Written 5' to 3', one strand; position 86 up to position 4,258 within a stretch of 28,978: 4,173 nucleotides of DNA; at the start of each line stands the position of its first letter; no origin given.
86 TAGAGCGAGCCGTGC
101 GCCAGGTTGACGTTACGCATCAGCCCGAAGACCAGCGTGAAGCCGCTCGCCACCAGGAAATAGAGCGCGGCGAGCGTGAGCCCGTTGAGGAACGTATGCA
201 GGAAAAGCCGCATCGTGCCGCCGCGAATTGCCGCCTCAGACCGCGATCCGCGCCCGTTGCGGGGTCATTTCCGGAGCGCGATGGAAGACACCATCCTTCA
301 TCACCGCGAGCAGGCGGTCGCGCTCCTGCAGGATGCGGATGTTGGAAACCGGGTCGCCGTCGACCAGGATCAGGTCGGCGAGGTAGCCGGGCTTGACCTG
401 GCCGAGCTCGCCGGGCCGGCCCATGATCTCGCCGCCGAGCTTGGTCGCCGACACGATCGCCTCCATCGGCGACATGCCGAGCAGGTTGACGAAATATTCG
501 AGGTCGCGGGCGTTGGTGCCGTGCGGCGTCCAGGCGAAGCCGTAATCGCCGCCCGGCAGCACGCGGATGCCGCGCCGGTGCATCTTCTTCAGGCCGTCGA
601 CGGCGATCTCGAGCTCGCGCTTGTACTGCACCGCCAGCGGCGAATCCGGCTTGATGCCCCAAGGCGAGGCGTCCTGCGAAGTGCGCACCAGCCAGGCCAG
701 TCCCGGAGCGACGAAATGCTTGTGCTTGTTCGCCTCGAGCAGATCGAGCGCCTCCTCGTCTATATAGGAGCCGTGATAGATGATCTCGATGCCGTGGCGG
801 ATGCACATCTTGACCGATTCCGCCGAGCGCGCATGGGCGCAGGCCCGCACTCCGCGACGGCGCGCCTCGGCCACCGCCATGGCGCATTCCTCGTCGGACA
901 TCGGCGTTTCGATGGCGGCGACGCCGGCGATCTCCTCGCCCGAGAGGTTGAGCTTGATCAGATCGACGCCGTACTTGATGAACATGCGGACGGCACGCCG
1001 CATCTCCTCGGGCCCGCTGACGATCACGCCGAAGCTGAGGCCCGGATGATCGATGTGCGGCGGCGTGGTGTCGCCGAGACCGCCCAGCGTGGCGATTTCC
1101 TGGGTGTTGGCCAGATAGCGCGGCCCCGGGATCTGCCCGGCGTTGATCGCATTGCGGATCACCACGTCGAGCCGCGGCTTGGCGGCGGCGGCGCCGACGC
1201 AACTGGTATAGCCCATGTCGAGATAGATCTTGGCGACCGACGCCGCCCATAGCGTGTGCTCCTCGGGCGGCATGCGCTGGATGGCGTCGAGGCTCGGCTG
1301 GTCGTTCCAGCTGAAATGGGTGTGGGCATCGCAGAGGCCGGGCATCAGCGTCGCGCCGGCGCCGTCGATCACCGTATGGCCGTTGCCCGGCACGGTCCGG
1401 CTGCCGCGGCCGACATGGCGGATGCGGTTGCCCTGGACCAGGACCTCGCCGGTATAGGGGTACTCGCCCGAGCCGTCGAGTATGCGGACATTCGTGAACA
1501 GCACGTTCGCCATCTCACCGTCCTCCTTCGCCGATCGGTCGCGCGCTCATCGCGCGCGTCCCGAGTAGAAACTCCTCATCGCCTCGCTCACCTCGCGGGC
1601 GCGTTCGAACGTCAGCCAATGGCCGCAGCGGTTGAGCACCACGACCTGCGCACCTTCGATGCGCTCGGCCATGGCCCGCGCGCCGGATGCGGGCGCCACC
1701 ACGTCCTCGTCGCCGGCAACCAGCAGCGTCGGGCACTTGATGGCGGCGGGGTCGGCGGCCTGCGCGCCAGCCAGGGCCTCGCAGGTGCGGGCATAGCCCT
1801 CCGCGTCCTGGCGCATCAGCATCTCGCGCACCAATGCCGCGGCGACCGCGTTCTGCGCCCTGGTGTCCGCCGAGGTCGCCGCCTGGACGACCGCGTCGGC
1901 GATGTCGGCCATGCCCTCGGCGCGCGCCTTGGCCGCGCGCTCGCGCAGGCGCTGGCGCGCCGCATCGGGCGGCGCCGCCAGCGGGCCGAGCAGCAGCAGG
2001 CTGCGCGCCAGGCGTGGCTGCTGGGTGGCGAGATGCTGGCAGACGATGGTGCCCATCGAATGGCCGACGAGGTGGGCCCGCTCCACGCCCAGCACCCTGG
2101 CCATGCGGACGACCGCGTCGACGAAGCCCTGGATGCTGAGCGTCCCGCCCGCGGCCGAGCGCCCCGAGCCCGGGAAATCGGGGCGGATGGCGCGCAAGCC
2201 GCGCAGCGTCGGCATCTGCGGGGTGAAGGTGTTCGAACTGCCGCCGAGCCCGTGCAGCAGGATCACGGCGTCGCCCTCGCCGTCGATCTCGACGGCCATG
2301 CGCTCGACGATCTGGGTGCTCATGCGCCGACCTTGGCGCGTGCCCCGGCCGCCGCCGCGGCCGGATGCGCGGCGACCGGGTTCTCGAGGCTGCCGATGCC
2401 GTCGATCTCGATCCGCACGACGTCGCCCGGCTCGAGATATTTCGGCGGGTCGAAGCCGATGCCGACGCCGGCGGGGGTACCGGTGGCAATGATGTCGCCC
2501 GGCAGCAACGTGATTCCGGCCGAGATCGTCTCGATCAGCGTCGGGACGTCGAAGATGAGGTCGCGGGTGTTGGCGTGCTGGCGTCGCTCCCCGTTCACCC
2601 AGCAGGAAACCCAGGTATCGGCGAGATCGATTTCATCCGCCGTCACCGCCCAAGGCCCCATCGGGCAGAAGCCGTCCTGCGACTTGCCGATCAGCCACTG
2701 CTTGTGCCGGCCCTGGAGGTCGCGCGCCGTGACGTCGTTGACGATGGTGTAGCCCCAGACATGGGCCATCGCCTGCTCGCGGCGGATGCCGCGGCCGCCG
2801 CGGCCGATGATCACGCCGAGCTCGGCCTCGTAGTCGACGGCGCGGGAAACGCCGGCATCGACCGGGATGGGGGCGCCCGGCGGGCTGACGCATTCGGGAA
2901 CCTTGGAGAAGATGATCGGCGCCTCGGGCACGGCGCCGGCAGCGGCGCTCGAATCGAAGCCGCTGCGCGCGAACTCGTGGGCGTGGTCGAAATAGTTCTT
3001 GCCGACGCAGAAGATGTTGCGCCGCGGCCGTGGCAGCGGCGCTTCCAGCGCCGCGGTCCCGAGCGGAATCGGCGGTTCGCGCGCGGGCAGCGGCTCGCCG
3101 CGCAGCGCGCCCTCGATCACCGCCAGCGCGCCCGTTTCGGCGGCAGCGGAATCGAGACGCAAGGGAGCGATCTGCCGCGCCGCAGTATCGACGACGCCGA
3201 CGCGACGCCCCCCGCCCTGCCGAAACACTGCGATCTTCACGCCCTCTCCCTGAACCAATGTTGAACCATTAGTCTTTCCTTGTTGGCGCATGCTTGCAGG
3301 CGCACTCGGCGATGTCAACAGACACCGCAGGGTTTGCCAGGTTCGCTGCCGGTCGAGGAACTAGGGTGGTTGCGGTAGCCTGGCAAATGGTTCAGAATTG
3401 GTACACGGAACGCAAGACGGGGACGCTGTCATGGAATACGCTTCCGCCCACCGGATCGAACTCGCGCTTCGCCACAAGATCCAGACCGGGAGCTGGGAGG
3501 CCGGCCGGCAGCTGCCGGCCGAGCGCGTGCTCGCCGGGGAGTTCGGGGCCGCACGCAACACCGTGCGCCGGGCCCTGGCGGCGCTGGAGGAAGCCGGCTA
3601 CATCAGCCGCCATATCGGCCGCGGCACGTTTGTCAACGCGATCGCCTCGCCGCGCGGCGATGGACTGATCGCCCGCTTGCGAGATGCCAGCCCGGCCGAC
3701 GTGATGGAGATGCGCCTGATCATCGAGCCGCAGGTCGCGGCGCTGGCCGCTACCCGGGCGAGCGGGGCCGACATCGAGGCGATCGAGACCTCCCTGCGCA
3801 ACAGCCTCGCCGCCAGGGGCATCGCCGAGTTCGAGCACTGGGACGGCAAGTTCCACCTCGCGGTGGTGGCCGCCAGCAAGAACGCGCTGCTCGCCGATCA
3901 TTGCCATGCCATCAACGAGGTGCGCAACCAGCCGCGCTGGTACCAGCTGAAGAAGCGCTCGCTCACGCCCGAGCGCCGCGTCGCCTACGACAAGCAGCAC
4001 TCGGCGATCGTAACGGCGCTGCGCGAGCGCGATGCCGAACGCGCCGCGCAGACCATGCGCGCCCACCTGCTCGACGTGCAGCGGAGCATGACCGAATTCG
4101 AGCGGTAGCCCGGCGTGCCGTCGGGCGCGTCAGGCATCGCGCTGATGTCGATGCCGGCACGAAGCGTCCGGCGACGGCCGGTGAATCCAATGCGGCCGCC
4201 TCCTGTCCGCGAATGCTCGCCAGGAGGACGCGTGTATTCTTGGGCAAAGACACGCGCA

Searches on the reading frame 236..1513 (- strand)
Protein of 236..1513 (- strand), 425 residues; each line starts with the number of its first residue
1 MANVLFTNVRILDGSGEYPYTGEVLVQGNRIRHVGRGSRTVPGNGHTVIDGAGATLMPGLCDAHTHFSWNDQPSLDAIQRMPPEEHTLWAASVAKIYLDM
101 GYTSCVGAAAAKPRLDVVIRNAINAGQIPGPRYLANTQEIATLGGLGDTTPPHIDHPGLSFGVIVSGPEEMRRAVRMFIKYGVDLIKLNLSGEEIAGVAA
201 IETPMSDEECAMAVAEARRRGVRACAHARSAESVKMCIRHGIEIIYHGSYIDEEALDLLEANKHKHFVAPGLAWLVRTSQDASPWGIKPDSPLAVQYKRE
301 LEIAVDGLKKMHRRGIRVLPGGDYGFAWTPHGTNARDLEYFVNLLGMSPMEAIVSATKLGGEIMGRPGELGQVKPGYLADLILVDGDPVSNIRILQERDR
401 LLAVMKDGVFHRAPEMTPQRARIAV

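Call 13: search_protein_families(library=pfam, proteins=[window:236-1513:-], max_evalue=0.001)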
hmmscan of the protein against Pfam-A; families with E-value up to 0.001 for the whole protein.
window:236-1513:- (425 aa): 2 families
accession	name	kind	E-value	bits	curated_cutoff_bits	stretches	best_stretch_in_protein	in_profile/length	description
PF01979.26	Amidohydro_1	-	2.3e-25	90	25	1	55-408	1-342/345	Amidohydrolase family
PF07969.17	Amidohydro_3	-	1.5e-13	51.5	29.7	1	183-390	230-450/472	Amidohydrolase family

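Call 40: find_encoding_contigs(protein=window:236-1513:-, flank=10000, max_places=3)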
Protein window:236-1513:- (425 aa): 3 contigs read that carry it; 3 places shown.
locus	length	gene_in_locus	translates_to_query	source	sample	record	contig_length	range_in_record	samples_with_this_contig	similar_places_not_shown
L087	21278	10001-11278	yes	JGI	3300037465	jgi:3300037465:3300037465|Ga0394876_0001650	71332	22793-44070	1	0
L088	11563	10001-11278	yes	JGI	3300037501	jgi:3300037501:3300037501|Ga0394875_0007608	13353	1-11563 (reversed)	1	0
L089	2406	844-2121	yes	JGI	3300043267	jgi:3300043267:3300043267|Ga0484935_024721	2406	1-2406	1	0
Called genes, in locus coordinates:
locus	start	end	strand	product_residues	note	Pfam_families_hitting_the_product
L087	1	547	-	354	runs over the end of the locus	PF01180:DHO_dh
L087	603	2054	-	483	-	PF13378:MR_MLE_C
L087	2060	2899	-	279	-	PF01261:AP_endonuc_2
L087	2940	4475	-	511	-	PF01970:TctA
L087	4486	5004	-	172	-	PF07331:TctB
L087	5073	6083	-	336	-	PF03401:TctC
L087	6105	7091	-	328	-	PF03401:TctC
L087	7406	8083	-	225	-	PF00392:GntR, PF07729:FCD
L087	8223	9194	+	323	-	PF01557:FAA_hydrolase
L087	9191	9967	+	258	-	PF12146:Hydrolase_4, PF00561:Abhydrolase_1, PF12697:Abhydrolase_6, PF06821:Ser_hydrolase (faint), PF08386:Abhydrolase_4 (weak)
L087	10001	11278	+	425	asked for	PF01979:Amidohydro_1, PF07969:Amidohydro_3 (weak)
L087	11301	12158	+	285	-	PF02653:BPD_transp_2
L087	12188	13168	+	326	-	PF02653:BPD_transp_2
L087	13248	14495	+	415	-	PF13458:Peripla_BP_6, PF13433:Peripla_BP_5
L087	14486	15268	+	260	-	PF00005:ABC_tran, PF13304:AAA_21 (faint)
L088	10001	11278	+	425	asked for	PF01979:Amidohydro_1, PF07969:Amidohydro_3 (weak)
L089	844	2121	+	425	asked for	PF01979:Amidohydro_1, PF07969:Amidohydro_3 (weak)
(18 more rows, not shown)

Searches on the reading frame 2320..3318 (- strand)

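Call 13: search_protein_families(library=pfam, proteins=[window:2320-3318:-], max_evalue=0.001)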
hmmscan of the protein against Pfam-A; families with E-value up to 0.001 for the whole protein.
window:2320-3318:- (332 aa): 1 family
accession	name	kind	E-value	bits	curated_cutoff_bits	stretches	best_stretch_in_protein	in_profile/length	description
PF01557.24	FAA_hydrolase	-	1.1e-73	247.8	23.9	1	102-315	2-213/214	Fumarylacetoacetate (FAA) hydrolase C-terminal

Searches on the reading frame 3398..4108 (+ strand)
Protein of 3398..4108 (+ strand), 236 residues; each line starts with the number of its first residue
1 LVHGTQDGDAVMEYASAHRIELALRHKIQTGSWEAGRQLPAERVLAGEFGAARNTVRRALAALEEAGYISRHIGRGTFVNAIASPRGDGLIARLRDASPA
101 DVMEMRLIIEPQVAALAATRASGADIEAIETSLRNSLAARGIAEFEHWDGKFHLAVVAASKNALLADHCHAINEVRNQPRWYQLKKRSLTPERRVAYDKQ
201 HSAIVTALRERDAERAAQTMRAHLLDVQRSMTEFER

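Call 13: search_protein_families(library=pfam, proteins=[window:3398-4108:+], max_evalue=0.001)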
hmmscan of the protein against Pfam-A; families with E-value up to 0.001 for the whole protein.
window:3398-4108:+ (236 aa): 5 families
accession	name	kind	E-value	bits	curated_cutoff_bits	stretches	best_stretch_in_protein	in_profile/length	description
PF07729.17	FCD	-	6.7e-22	78.7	24.3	1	101-224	1-123/125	FCD domain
PF00392.27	GntR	-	4e-18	65.3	27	1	18-79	3-64/64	Bacterial regulatory proteins, gntR family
PF25213.1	HVO_A0261_N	-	6.8e-05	23.1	35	1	43-73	28-58/86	HVO_A0261 N-terminal domain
PF13545.12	HTH_Crp_2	-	8.2e-05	22.9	27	1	43-75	26-57/70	Crp-like helix-turn-helix domain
PF08220.18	HTH_DeoR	-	0.0005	20.2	21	1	45-78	20-53/57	DeoR-like helix-turn-helix domain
